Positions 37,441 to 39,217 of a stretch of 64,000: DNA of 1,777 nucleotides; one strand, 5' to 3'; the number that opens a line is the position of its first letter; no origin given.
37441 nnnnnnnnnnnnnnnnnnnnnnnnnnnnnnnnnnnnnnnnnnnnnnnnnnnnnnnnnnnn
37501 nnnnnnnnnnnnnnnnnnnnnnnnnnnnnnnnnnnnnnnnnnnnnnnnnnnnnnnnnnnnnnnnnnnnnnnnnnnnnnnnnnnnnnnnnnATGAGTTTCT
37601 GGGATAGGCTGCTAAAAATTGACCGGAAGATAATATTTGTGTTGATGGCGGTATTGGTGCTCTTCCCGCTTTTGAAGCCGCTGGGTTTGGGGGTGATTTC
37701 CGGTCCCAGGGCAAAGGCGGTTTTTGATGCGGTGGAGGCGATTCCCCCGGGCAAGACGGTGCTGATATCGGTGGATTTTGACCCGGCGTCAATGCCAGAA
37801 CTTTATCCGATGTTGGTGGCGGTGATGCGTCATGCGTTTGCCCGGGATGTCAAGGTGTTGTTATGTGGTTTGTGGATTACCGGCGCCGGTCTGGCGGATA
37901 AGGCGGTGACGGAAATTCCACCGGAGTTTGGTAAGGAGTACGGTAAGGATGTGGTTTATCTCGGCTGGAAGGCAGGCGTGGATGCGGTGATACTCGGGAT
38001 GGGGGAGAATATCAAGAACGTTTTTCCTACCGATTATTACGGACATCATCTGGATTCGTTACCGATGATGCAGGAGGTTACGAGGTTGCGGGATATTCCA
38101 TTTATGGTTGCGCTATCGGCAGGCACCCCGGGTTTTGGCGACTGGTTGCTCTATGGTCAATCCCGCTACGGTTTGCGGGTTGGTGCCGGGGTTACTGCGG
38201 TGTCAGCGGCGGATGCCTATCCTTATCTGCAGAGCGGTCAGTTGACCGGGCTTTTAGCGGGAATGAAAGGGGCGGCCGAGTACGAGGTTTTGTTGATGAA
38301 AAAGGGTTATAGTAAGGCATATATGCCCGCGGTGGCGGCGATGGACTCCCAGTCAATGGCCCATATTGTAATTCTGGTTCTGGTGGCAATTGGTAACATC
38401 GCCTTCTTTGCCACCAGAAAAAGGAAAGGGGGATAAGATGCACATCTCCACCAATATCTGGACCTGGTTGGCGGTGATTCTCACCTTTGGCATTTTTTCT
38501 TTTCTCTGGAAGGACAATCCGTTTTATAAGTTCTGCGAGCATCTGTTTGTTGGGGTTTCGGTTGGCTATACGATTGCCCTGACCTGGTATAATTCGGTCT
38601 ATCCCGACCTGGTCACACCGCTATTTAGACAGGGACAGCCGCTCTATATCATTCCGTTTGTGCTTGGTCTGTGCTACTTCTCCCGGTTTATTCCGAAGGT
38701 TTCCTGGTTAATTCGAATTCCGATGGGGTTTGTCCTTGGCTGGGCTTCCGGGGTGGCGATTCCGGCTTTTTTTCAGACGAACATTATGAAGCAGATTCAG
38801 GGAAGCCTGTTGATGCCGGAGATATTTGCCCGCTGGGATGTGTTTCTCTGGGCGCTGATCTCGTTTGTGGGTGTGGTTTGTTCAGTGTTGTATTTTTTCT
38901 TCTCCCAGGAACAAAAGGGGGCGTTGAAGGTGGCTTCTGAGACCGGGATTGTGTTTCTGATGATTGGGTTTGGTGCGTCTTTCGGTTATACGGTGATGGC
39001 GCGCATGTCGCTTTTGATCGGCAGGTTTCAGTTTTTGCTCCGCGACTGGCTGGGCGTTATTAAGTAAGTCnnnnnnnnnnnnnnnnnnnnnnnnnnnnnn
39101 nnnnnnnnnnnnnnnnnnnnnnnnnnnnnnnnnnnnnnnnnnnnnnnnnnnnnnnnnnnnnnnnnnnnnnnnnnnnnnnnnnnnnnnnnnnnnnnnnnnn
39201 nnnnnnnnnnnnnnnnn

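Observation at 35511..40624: Uncharacterised envelope operon built from two paralogous gene pairs plus an outer-membrane beta-barrel, led by a MazG-like gene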

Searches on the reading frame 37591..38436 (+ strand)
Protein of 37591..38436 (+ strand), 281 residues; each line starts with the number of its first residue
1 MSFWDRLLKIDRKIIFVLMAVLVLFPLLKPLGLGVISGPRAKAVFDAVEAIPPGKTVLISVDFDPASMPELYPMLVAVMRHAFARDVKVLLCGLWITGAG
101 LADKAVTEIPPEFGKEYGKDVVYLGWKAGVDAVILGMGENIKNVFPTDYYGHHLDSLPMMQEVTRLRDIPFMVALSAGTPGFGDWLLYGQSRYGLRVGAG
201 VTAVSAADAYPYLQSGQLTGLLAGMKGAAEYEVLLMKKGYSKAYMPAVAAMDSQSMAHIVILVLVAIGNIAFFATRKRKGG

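Call 3: search_protein_families(library=pfam, proteins=[window:37591-38436:+], max_evalue=1)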
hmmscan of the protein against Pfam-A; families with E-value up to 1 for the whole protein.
window:37591-38436:+ (281 aa): 1 family
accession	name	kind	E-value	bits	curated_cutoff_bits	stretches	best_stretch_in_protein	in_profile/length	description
PF10006.14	DUF2249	-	0.016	15.4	29.5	1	40-66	12-38/70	Uncharacterized conserved protein (DUF2249)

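Call 4: search_protein_families(library=ncbifam, proteins=[window:37591-38436:+], max_evalue=1)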
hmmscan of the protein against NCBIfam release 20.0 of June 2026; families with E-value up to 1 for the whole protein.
window:37591-38436:+ (281 aa): 1 family
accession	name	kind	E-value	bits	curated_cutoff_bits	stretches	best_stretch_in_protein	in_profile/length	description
NF038070.1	LmbU_fam_TF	subfamily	0.27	11.2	125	1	182-203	33-54/171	LmbU family transcriptional regulator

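Call 23: search_solved_structures(query=A3, max_evalue=10, show_alignments=2)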
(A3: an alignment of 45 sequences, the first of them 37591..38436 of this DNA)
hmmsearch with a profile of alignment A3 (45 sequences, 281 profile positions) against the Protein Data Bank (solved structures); distinct sequences matched with E-value up to 10: 4.
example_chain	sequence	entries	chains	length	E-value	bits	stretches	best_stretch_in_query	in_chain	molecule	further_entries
3guu_A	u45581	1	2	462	0.21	13.8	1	153-229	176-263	Lipase A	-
2veo_A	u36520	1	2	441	0.27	13.4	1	154-229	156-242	LIPASE A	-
1nb0_A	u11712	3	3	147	1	11.5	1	122-172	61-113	hypothetical protein FLJ11149 | RIBOFLAVIN KINASE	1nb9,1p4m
1q9s_A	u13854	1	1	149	1.1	11.5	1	122-172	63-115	hypothetical protein FLJ11149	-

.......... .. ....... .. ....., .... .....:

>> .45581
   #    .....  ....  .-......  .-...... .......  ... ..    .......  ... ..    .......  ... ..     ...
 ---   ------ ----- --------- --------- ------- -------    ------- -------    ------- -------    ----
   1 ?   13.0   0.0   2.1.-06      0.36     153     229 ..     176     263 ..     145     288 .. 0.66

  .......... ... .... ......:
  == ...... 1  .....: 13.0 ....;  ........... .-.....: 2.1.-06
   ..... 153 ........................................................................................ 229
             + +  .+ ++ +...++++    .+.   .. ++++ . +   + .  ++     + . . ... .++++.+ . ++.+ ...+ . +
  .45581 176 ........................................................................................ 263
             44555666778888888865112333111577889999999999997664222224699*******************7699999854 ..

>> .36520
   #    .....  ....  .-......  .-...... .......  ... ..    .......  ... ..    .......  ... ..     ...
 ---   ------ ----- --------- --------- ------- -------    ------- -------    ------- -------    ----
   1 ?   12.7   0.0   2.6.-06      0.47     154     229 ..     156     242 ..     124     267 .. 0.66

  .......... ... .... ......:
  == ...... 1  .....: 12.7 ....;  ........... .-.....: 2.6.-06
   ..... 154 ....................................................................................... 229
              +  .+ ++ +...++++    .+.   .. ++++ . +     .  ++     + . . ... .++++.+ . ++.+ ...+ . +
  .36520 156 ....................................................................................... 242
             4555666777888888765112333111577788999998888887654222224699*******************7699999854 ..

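Call 28: find_homologous_proteins(query=window:37591-38436:+)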
Query window:37591-38436:+ (281 aa): 1304 proteins with E <= 0.001 among 5399 candidates; the best 120 are listed.
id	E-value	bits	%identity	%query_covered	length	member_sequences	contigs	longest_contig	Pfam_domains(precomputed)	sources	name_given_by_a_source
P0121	2.8e-167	573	91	99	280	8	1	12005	-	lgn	-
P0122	3.6e-163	560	89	99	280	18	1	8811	-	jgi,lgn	jgi:hypothetical protein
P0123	1.2e-162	558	90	99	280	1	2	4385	-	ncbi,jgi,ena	-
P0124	1.0e-161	555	89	99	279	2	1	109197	-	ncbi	-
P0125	7.9e-161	552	90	99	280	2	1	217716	-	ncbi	-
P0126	7.5e-159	546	87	99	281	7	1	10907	-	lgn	-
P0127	1.5e-158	545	86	99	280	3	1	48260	-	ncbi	ncbi:MAG: hypothetical protein ACUVUR_00105 [bacterium]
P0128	4.9e-157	540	86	98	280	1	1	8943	-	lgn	-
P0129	2.5e-151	521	83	100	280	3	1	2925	-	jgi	-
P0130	4.2e-150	517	81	99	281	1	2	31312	-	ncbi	ncbi:MAG: hypothetical protein ABIL25_07305 [candidate division WOR-3 bacterium]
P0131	4.6e-150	517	81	99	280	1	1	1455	-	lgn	-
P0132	3.8e-149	514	80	99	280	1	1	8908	-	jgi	jgi:hypothetical protein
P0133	3.8e-148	510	79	99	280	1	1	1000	-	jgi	jgi:hypothetical protein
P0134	1.1e-147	509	79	99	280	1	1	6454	-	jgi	jgi:hypothetical protein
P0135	1.1e-147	509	79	99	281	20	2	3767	-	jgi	-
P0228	1.4e-110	387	60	99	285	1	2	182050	-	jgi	jgi:hypothetical protein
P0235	5.9e-108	379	59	99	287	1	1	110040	-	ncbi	-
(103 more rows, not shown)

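Call 37: predict_structure(alignment_id=A6)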
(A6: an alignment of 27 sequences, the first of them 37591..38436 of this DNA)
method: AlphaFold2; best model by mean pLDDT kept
length: 281 residues; sequences in the alignment: 27
mean_pLDDT: 73.1   pTM: 0.74
mean pLDDT of the five models: 73.1, 70.1, 66.4, 66.2, 64.0
residues with pLDDT >= 90: 54; 70-90: 108; 50-70: 94; < 50: 25
segments of 3 or more residues with pLDDT < 50: 200-219
pLDDT, mean of each block of 10 residues (from residue 1): 55 68 70 61 79 89 70 87 94 79 91 95 82 69 89 93 83 67 60 60 36 39 70 86 79 68 70 62 42
secondary structure, 60 per line:
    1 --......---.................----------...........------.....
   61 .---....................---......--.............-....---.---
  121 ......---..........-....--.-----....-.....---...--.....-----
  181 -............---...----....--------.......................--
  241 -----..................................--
elements in order: H3-8 H12-28 H39-49 E56-61 H65-84 E88-93 H96-108 H110-113 E121-126 H130-139 H141-144 H158-162 E171-175 H182-193 E197-199 H204-207 H216-238 H246-279

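Call 45: search_protein_families(library=pfam, alignment_id=A3, max_evalue=5)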
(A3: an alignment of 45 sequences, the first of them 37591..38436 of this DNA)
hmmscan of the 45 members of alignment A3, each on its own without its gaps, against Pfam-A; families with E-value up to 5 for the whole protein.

A. member 1, window:37591-38436:+ (281 aa): 1 family
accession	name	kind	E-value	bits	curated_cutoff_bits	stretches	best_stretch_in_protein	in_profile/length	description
PF10006.14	DUF2249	-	0.016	15.4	29.5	1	40-66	12-38/70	Uncharacterized conserved protein (DUF2249)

B. families by the number of members that match (of 45 scanned): 18 families
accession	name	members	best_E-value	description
PF10006.14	DUF2249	5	0.0059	Uncharacterized conserved protein (DUF2249)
PF25630.1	Phycodna_minor_capsid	4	0.3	Phycodnaviridae minor capsid protein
PF19706.4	DUF6203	1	0.017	Family of unknown function (DUF6203)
PF23461.1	ZMYND11_CC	1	0.022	ZMYND11 protein coiled-coil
PF18927.5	CrtO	1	0.051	Glycosyl-4,4'-diaponeurosporenoate acyltransferase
PF07690.21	MFS_1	1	0.063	Major Facilitator Superfamily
PF02386.22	TrkH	1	0.069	Cation transport protein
PF23389.1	Beta-prop_WDR19_1st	1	0.072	WDR19 first beta-propeller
PF22812.1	CR_prot_dom_plant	1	0.082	Plant cysteine-rich protein domain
PF23840.1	Phage_tail_terminator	1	0.087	Phage tail terminator protein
PF12063.14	ATG1-like_MIT1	1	0.1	Atg1-like, MIT domain 1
PF22432.2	PA2794-like_C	1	0.21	PA2794-like, C-terminal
PF18176.6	KptA_kDCL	1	0.23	KptA in kinetoplastid DICER domain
PF17870.6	Insulin_TMD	1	0.61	Insulin receptor trans-membrane segment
PF18936.5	DUF5684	1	0.74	Family of unknown function (DUF5684)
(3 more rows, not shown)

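Call 83: find_encoding_contigs(protein=P0228, flank=10000, max_places=1)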
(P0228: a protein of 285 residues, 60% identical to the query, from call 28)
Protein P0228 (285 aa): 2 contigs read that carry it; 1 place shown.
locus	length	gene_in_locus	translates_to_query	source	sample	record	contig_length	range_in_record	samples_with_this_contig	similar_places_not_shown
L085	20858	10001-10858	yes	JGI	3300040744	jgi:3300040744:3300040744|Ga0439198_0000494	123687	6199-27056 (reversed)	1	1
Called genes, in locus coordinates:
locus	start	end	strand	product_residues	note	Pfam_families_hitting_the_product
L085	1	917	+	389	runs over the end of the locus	PF13562:NTP_transf_4, PF00132:Hexapep (faint), PF25084:LbH_EIF2B (weak)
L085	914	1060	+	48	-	-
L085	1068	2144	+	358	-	PF07728:AAA_5 (weak), PF01078:Mg_chelatase (weak), PF17863:AAA_lid_2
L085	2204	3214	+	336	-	PF13519:VWA_2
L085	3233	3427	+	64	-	-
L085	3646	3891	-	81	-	-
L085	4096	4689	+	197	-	-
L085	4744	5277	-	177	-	-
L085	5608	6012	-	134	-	PF00383:dCMP_cyt_deam_1, PF14421:LmjF365940-deam (faint)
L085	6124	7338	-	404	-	-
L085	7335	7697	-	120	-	PF00190:Cupin_1 (weak), PF01050:MannoseP_isomer (weak), PF07883:Cupin_2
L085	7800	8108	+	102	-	PF03819:MazG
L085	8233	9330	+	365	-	PF20539:DUF6754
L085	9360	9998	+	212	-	-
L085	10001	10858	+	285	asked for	-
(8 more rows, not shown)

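Call 84: find_encoding_contigs(protein=P0235, flank=10000, max_places=1)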
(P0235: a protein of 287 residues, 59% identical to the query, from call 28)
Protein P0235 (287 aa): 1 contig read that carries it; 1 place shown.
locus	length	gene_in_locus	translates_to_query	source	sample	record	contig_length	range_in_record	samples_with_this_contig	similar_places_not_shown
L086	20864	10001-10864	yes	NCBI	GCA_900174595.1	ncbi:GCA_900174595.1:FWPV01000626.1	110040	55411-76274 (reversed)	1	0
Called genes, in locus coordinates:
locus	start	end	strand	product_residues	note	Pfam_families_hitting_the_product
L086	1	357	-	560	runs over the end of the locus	PF07244:POTRA, PF01103:Omp85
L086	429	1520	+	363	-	PF00483:NTP_transferase, PF12804:NTP_transf_3 (weak), PF25084:LbH_EIF2B (weak), PF25087:GMPPB_C (weak)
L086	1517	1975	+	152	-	PF00908:dTDP_sugar_isom, PF14667:Polysacc_synt_C (weak)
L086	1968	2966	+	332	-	PF01073:3Beta_HSD, PF01370:Epimerase, PF02719:Polysacc_synt_2, PF04321:RmlD_sub_bind, PF07993:NAD_binding_4, PF16363:GDP_Man_Dehyd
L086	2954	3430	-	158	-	PF01750:HycI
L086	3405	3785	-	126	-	PF01042:Ribonuc_L-PSP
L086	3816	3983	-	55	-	-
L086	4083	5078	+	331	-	-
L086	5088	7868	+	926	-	PF24681:Kelch_KLHDC2_KLHL20_DRC7 (weak), PF24996:NANM (faint), PF24981:Beta-prop_ATRN-LZTR1 (weak), PF18962:Por_Secre_tail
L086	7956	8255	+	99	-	PF03819:MazG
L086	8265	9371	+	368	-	PF20539:DUF6754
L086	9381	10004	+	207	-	-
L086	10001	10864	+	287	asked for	-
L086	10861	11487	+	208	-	-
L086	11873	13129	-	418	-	PF02163:Peptidase_M50, PF00595:PDZ (faint), PF13180:PDZ_2, PF17820:PDZ_6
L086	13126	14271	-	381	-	PF02670:DXP_reductoisom, PF08436:DXP_redisom_C, PF13288:DXPR_C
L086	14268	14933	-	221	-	PF01128:IspD, PF12804:NTP_transf_3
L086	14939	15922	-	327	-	PF00579:tRNA-synt_1b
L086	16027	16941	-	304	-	PF02899:Phage_int_SAM_1, PF13102:Phage_int_SAM_5 (faint), PF13495:Phage_int_SAM_4 (weak), PF00589:Phage_integrase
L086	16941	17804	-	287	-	PF01177:Asp_Glu_race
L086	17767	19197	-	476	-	PF01520:Amidase_3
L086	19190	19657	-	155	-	PF01668:SmpB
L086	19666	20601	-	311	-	PF20230:DUF6588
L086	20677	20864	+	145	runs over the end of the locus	PF07670:Gate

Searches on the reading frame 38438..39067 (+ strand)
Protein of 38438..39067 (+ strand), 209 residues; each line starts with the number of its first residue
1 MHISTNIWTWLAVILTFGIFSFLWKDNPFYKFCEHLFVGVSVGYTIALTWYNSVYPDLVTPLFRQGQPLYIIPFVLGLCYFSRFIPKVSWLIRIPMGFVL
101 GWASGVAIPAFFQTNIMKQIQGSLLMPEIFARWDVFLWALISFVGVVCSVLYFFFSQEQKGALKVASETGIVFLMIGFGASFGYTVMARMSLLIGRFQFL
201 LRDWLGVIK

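Call 3: search_protein_families(library=pfam, proteins=[window:38438-39067:+], max_evalue=1)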
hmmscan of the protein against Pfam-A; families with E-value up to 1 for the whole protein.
window:38438-39067:+ (209 aa): 2 families
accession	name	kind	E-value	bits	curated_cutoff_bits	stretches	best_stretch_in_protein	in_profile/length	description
PF17772.7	zf-MYST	-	0.17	12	28.8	1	41-74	8-37/55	MYST family zinc finger domain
PF12488.13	DUF3704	-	0.23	12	21.9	0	179-187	5-13/27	Protein of unknown function (DUF3704)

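Call 4: search_protein_families(library=ncbifam, proteins=[window:38438-39067:+], max_evalue=1)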
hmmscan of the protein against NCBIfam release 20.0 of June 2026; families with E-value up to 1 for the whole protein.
window:38438-39067:+ (209 aa): 0 families

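Call 25: search_solved_structures(query=A4, max_evalue=10)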
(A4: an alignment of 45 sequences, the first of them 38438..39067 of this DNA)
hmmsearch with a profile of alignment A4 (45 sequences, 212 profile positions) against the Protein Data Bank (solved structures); distinct sequences matched with E-value up to 10: 1.
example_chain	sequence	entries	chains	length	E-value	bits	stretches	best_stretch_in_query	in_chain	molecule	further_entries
8s6h_A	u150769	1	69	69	0.16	14.9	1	68-111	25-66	TrwL protein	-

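Call 44: search_protein_families(library=pfam, alignment_id=A4, max_evalue=5)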
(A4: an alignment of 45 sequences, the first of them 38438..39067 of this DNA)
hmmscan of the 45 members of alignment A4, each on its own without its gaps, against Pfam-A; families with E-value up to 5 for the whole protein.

A. member 1, window:38438-39067:+ (209 aa): 2 families
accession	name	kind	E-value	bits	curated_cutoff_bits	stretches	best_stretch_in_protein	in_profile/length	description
PF17772.7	zf-MYST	-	0.17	12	28.8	1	41-74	8-37/55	MYST family zinc finger domain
PF12488.13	DUF3704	-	0.23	12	21.9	1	179-187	5-13/27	Protein of unknown function (DUF3704)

B. families by the number of members that match (of 45 scanned): 32 families (the first 25 are shown)
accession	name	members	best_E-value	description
PF12488.13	DUF3704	18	0.0031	Protein of unknown function (DUF3704)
PF13567.11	DUF4131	4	0.079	Domain of unknown function (DUF4131)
PF11833.13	CPP1-like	3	0.05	Protein CHAPERONE-LIKE PROTEIN OF POR1-like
PF16935.10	Hol_Tox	2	0.003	Putative Holin-like Toxin (Hol-Tox)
PF11188.13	DUF2975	2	0.011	Protein of unknown function (DUF2975)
PF05568.16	ASFV_J13L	2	0.023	African swine fever virus J13L protein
PF07256.17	DUF1435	2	0.077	Protein of unknown function (DUF1435)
PF17343.7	DUF5373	2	0.11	Family of unknown function (DUF5373)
PF14023.12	Bestrophin-like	2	0.32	Bestrophin-like domain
PF03189.18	Otopetrin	1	0.0035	Otopetrin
PF04334.17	DUF478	1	0.0067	Protein of unknown function (DUF478)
PF09163.16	Form-deh_trans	1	0.041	Formate dehydrogenase N, transmembrane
PF15957.10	Comm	1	0.053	Commissureless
PF20394.4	DUF6688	1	0.068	DUF6688 N-terminal domain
PF23488.1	YKL065W-A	1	0.082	YKL065W-A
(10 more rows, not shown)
